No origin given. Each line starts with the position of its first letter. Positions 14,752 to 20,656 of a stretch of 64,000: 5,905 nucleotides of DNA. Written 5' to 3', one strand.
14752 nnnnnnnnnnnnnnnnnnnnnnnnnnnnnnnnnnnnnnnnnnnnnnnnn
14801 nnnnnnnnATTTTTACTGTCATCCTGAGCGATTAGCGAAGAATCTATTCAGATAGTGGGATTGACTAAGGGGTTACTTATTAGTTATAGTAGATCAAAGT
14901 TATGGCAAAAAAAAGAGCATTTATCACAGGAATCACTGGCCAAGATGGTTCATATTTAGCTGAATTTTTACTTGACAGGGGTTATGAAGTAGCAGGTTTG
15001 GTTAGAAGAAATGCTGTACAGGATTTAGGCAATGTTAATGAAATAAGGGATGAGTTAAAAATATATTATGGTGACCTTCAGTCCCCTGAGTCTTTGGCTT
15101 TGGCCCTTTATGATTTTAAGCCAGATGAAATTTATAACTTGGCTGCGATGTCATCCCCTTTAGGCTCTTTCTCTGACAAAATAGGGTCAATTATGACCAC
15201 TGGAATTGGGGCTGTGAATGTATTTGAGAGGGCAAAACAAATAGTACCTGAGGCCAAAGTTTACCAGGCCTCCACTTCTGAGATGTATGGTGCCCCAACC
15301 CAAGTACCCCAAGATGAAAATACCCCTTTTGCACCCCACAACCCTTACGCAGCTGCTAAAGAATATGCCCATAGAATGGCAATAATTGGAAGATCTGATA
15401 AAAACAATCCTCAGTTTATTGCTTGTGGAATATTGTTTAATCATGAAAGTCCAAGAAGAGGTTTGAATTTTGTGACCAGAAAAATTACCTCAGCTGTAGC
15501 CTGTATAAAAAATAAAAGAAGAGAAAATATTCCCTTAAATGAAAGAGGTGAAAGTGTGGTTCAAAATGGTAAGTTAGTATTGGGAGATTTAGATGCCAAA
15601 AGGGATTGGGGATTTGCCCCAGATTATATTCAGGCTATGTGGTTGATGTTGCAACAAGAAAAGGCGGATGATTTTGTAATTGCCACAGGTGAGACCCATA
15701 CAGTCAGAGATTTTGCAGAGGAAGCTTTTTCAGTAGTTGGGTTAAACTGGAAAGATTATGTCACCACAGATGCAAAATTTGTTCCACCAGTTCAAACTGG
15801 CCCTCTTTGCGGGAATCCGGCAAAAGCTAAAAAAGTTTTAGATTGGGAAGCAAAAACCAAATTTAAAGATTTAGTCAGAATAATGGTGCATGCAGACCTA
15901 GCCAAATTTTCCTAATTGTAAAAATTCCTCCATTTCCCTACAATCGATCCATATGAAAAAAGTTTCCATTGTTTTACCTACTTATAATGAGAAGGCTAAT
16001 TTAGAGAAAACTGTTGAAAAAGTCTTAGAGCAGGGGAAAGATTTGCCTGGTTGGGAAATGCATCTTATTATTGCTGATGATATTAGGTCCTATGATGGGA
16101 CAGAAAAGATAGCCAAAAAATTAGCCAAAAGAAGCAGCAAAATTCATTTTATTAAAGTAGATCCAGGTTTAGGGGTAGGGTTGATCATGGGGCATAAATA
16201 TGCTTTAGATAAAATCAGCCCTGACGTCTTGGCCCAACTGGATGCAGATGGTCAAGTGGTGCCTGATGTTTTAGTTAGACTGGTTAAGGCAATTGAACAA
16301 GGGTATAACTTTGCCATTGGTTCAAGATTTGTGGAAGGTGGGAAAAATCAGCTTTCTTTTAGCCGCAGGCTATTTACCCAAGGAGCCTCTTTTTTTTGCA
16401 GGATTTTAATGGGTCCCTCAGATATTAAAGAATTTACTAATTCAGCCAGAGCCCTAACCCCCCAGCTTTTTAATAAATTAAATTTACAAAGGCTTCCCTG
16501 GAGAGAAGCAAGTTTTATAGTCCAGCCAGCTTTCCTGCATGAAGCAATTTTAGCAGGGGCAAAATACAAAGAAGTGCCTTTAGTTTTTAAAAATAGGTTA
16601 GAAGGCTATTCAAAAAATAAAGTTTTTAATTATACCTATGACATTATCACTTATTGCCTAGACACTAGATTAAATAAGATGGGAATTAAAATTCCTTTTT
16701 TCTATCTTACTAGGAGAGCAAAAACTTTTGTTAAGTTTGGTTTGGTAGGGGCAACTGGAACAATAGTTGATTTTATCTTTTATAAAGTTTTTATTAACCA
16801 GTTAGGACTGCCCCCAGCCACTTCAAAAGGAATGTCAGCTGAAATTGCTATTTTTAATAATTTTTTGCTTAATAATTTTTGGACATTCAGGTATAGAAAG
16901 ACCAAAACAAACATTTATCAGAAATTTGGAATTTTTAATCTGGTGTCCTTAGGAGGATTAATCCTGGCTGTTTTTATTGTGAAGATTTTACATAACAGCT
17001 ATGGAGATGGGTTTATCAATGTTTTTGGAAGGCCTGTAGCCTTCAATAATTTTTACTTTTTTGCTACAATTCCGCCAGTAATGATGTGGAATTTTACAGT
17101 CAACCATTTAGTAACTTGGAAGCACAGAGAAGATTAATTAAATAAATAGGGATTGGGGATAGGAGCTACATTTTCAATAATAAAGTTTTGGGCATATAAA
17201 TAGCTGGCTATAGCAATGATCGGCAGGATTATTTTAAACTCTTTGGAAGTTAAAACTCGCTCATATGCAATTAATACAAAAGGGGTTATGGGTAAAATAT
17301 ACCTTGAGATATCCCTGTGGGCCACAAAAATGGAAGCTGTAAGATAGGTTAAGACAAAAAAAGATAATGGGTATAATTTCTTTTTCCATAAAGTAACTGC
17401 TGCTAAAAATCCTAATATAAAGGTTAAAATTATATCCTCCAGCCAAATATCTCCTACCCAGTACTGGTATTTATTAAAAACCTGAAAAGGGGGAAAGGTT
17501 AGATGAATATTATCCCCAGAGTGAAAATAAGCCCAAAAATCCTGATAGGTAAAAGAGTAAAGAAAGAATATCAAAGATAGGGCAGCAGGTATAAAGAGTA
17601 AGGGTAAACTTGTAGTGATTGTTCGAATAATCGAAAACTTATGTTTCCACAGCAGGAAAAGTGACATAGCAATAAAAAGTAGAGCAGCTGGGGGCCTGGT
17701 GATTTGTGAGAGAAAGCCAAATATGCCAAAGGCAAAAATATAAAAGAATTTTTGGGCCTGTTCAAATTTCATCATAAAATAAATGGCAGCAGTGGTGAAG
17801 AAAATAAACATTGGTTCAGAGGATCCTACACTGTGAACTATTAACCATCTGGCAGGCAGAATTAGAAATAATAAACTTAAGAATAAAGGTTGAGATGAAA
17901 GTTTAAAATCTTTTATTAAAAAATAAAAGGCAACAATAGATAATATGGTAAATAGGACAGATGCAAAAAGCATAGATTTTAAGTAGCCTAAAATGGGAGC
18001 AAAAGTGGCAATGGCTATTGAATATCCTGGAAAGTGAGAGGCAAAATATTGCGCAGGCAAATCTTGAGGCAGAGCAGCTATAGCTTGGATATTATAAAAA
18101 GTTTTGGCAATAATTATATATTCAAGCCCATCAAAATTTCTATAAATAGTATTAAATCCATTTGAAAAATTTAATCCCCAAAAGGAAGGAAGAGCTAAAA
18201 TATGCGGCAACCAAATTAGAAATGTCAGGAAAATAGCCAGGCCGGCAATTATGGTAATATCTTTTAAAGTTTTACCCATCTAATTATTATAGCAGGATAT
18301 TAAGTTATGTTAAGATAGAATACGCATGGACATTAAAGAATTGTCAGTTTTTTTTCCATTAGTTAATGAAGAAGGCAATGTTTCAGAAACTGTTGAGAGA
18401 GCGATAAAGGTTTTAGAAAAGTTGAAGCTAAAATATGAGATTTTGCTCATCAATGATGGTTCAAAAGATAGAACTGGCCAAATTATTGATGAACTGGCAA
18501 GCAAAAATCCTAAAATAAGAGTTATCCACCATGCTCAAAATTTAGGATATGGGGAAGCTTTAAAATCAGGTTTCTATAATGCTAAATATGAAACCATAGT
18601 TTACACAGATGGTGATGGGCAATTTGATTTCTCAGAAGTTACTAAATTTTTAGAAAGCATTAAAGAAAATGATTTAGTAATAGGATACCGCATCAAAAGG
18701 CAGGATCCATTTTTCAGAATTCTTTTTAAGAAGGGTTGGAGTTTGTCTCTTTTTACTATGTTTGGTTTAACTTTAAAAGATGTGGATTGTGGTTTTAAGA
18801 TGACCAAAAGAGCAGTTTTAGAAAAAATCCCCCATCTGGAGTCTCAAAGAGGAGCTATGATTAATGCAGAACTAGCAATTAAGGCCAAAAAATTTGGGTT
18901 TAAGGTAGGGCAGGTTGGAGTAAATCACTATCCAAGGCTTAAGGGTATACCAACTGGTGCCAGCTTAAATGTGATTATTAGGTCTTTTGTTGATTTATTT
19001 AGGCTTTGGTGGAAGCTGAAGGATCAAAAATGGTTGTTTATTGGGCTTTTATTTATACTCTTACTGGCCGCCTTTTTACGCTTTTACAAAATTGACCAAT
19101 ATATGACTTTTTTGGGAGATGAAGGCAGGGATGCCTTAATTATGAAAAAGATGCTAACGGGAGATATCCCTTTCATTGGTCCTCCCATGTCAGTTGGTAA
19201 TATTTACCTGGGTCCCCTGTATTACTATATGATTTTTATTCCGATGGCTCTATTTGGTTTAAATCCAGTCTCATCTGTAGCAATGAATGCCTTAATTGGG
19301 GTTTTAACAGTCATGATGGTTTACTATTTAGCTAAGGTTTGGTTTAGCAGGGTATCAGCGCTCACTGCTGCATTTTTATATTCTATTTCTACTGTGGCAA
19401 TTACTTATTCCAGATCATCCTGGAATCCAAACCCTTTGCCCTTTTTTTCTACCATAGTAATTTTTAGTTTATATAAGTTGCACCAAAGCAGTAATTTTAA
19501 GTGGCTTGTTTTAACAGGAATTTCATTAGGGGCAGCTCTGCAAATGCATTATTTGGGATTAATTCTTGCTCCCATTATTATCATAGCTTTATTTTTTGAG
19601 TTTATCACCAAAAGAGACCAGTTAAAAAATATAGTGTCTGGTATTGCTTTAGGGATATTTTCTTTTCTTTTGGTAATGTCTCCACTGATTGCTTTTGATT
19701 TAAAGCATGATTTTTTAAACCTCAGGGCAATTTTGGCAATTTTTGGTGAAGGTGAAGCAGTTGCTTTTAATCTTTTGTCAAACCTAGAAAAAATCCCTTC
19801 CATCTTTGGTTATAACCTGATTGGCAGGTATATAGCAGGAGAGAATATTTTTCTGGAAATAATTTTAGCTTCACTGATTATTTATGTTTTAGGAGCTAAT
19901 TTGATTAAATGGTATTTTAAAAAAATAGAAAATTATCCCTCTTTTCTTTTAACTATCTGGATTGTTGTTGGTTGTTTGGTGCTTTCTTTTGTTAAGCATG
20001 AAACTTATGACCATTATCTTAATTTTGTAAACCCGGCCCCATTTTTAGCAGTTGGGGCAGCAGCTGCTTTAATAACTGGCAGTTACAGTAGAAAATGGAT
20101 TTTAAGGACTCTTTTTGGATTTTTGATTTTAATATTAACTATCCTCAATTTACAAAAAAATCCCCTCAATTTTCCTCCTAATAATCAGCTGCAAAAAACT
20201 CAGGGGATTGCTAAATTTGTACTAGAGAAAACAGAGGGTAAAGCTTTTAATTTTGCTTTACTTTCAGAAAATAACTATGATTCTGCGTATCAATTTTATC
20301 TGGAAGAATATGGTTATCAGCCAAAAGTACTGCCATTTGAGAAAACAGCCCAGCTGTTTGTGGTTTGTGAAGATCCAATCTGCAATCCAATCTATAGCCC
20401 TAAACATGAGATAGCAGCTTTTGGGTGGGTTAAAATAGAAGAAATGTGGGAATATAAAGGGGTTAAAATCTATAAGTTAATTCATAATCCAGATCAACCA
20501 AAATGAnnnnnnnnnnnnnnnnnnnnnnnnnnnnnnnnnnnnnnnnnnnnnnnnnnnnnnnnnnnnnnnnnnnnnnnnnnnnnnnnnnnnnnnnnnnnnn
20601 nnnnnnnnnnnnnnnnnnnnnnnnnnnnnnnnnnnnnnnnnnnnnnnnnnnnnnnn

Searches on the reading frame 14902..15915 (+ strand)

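Call 47: search_protein_families(library=pfam, proteins=[window:14902-15915:+], max_evalue=0.0001)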
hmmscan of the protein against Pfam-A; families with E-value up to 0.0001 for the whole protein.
window:14902-15915:+ (337 aa): 2 families
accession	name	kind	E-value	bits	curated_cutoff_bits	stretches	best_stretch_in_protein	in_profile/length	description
PF16363.11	GDP_Man_Dehyd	-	1.7e-97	327.3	27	1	7-328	1-332/332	GDP-mannose 4,6 dehydratase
PF01370.27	Epimerase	-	1.6e-51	175.5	20.9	1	7-261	2-240/240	NAD dependent epimerase/dehydratase family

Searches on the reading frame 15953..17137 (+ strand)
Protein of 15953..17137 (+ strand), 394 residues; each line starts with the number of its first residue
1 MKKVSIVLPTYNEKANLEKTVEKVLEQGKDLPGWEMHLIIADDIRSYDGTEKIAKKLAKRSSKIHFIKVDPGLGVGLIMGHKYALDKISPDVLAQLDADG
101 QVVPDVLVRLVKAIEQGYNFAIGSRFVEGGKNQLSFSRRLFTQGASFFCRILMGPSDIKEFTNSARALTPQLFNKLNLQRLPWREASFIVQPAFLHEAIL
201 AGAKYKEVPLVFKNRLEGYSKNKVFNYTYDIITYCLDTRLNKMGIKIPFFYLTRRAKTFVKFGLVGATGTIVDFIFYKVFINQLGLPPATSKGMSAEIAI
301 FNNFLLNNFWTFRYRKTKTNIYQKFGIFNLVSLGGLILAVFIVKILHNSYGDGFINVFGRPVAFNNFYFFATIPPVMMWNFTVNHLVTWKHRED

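Call 47: search_protein_families(library=pfam, proteins=[window:15953-17137:+], max_evalue=0.0001)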
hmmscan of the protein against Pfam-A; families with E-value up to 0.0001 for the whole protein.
window:15953-17137:+ (394 aa): 3 families
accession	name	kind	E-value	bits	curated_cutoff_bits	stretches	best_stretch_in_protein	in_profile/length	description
PF00535.33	Glycos_transf_2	-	1.9e-21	77.2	23.3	1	5-141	1-131/168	Glycosyl transferase family 2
PF04138.20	GtrA_DPMS_TM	-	1.8e-18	67.3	26.1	1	261-389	1-117/117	GtrA/DPMS, transmembrane domain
PF13641.12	Glyco_tranf_2_3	-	7.1e-05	23.4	27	1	4-143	3-141/230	Glycosyltransferase like family 2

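Call 75: search_protein_families(library=ncbifam, proteins=[window:15953-17137:+], max_evalue=0.001)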
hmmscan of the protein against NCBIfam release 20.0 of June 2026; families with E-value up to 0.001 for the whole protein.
window:15953-17137:+ (394 aa): 16 families
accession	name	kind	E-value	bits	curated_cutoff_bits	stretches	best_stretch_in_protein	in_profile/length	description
NF050050.1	ProtGlycPglI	equivalog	3.1e-14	53.1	500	1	1-129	1-123/306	GalNAc(5)-diNAcBac-PP-undecaprenol beta-1,3-glucosyltransferase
NF047588.1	GlcsyltransPgfSStrep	equivalog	3.6e-13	49.4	500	1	3-163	2-161/308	glycosyltransferase PgfS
TIGR04182.1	glyco_TIGR04182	equivalog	9.5e-12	44.9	325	1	3-275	1-250/293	S-layer glycoprotein N-glycosyltransferase AglJ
NF047683.1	TeichurnBiosyTuaG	equivalog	1.6e-10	41.1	400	1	3-120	7-118/252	teichuronic acid biosynthesis protein TuaG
NF007986.1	PRK10714.1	equivalog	3.6e-10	39.3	529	1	1-121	5-122/316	undecaprenyl-phosphate 4-deoxy-4-formamido-L-arabinose transferase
TIGR03937.1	PgaC_IcaA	equivalog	6.7e-09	35.2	422.3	1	2-117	45-153/407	poly-beta-1,6-N-acetyl-D-glucosamine synthase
NF045692.1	OglycostaseCruG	equivalog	4.8e-07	29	600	1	2-119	41-158/386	2'-O-glycosyltransferase CruG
NF053739.1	GlytfEpsEBac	equivalog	4.8e-07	29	450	1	3-121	2-114/265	glycosyltransferase EpsE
NF058614.1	PPMAGASynPpgS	equivalog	1.4e-06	27.9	370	1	4-178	2-167/226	polyprenyl-phospho-N-acetylgalactosaminyl synthase PpgS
NF038299.1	EPS_HpsN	equivalog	1.7e-06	27.3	425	1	3-115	2-107/317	hormogonium polysaccharide biosynthesis glycosyltransferase HpsN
TIGR03469.1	HpnB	hypoth_equivalog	3.9e-06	26.1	379.25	1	3-69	45-110/386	hopene-associated glycosyltransferase HpnB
TIGR04283.1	glyco_like_mftF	equivalog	5.3e-06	26.2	182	1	4-118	1-102/221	TIGR04283 family arsenosugar biosynthesis glycosyltransferase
NF007482.0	PRK10073.1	equivalog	2.1e-05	23.7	423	1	2-113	6-109/334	glycosyltransferase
NF041391.1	DPhHxTase_Halo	equivalog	0.00016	20.7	375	1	10-216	3-187/213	dolichyl-phosphate hexose transferase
NF041875.1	EPS_EpsD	equivalog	0.00054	19.4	370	1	4-116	1-106/325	exopolysaccharide biosynthesis glycosyltransferase EpsD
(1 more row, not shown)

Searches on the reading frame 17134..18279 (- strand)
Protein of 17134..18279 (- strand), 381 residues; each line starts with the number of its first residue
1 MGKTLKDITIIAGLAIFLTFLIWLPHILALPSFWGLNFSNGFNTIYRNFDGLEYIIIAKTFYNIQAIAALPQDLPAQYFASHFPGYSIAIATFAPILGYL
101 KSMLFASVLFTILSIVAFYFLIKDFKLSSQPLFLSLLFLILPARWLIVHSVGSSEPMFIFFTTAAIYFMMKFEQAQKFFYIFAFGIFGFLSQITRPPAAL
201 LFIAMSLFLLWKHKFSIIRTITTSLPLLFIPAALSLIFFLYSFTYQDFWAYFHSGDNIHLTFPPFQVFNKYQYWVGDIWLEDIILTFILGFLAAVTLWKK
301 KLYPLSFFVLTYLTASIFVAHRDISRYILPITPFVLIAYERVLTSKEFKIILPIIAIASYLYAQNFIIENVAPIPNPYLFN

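Call 47: search_protein_families(library=pfam, proteins=[window:17134-18279:-], max_evalue=0.0001)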
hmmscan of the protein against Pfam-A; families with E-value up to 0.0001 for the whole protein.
window:17134-18279:- (381 aa): 1 family
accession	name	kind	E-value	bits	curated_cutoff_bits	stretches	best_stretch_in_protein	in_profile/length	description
PF13231.12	PMT_2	-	2.8e-05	24.8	26.1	1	90-230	10-150/160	Dolichyl-phosphate-mannose-protein mannosyltransferase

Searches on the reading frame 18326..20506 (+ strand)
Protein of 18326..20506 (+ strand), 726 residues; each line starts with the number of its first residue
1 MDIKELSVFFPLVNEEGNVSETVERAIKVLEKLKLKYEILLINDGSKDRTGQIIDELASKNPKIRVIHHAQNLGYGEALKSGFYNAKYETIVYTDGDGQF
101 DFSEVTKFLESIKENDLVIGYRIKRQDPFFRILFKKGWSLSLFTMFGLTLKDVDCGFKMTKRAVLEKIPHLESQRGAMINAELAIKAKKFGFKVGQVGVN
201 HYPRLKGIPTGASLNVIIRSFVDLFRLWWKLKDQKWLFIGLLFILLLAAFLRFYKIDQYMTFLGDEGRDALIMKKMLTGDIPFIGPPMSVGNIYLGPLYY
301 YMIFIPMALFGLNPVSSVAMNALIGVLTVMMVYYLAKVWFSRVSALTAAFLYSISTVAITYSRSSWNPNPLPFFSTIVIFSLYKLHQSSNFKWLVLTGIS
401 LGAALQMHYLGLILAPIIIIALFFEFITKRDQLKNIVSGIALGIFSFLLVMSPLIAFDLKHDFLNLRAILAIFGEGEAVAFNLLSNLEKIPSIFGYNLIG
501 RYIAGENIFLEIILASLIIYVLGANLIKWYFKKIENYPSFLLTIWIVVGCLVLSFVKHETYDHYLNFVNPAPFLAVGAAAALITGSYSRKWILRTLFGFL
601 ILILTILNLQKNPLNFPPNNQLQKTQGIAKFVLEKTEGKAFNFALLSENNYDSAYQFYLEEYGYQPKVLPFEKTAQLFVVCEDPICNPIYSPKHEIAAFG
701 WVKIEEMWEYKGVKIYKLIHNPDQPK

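Call 8: search_protein_families(library=pfam, proteins=[window:18326-20506:+], max_evalue=0.001)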
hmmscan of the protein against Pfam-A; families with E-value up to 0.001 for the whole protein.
window:18326-20506:+ (726 aa): 5 families
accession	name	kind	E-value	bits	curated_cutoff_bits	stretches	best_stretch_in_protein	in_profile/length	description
PF00535.33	Glycos_transf_2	-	1.8e-27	96.8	23.3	1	7-168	1-167/168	Glycosyl transferase family 2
PF13231.12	PMT_2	-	1.4e-15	58.3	26.1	1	297-455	4-158/160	Dolichyl-phosphate-mannose-protein mannosyltransferase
PF02366.24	PMT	-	1.4e-11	44.9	22.7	1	244-437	3-212/245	Dolichyl-phosphate-mannose-protein mannosyltransferase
PF10111.15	Glyco_tranf_2_2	-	8e-05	22.7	27.3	1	7-110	1-104/276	Glycosyltransferase like family 2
PF09586.16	YfhO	-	0.00057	18.8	28.5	1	515-628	345-461/835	Bacterial membrane protein YfhO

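Call 75: search_protein_families(library=ncbifam, proteins=[window:18326-20506:+], max_evalue=0.001)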
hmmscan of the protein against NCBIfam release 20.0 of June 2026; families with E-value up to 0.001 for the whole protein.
window:18326-20506:+ (726 aa): 17 families
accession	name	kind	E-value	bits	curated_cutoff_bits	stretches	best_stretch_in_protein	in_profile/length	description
TIGR03937.1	PgaC_IcaA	equivalog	3.9e-20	72.2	422.3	1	3-115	44-153/407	poly-beta-1,6-N-acetyl-D-glucosamine synthase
NF007986.1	PRK10714.1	equivalog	3e-19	69.2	529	1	2-204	4-203/316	undecaprenyl-phosphate 4-deoxy-4-formamido-L-arabinose transferase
NF047588.1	GlcsyltransPgfSStrep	equivalog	3.6e-19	69.1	500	1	6-171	3-170/308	glycosyltransferase PgfS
TIGR04182.1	glyco_TIGR04182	equivalog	2.2e-12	47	325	1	7-210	3-199/293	S-layer glycoprotein N-glycosyltransferase AglJ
NF041391.1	DPhHxTase_Halo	equivalog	2e-11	43.3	375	1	37-204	24-186/213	dolichyl-phosphate hexose transferase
NF007482.0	PRK10073.1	equivalog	1.1e-09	37.8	423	1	4-118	6-116/334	glycosyltransferase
NF058614.1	PPMAGASynPpgS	equivalog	7.7e-09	35.3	370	1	12-169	8-166/226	polyprenyl-phospho-N-acetylgalactosaminyl synthase PpgS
NF047683.1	TeichurnBiosyTuaG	equivalog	4.2e-08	33.1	400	1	6-119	8-118/252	teichuronic acid biosynthesis protein TuaG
TIGR03663.1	TIGR03663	subfamily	8.5e-07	28.3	126.25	1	241-574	4-331/435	flippase activity-associated protein Agl23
TIGR04283.1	glyco_like_mftF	equivalog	1.1e-06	28.4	182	1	6-132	1-120/221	TIGR04283 family arsenosugar biosynthesis glycosyltransferase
NF041875.1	EPS_EpsD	equivalog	4.7e-06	26.2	370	1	21-111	12-103/325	exopolysaccharide biosynthesis glycosyltransferase EpsD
NF010496.0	PRK13915.1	equivalog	4.7e-06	25.9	262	1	5-98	32-127/307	glucosyl-3-phosphoglycerate synthase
TIGR03111.1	glyc2_xrt_Gpos1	hypoth_equivalog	4.9e-05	22.3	363.95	1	6-116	51-160/439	TIGR03111 family XrtG-associated glycosyltransferase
NF053846.1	glyco_with_XrtP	equivalog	0.00022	20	520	0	9-83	46-119/440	XrtP-associated glycosyltransferase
NF053739.1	GlytfEpsEBac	equivalog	0.00037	19.6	450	1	18-99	11-94/265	glycosyltransferase EpsE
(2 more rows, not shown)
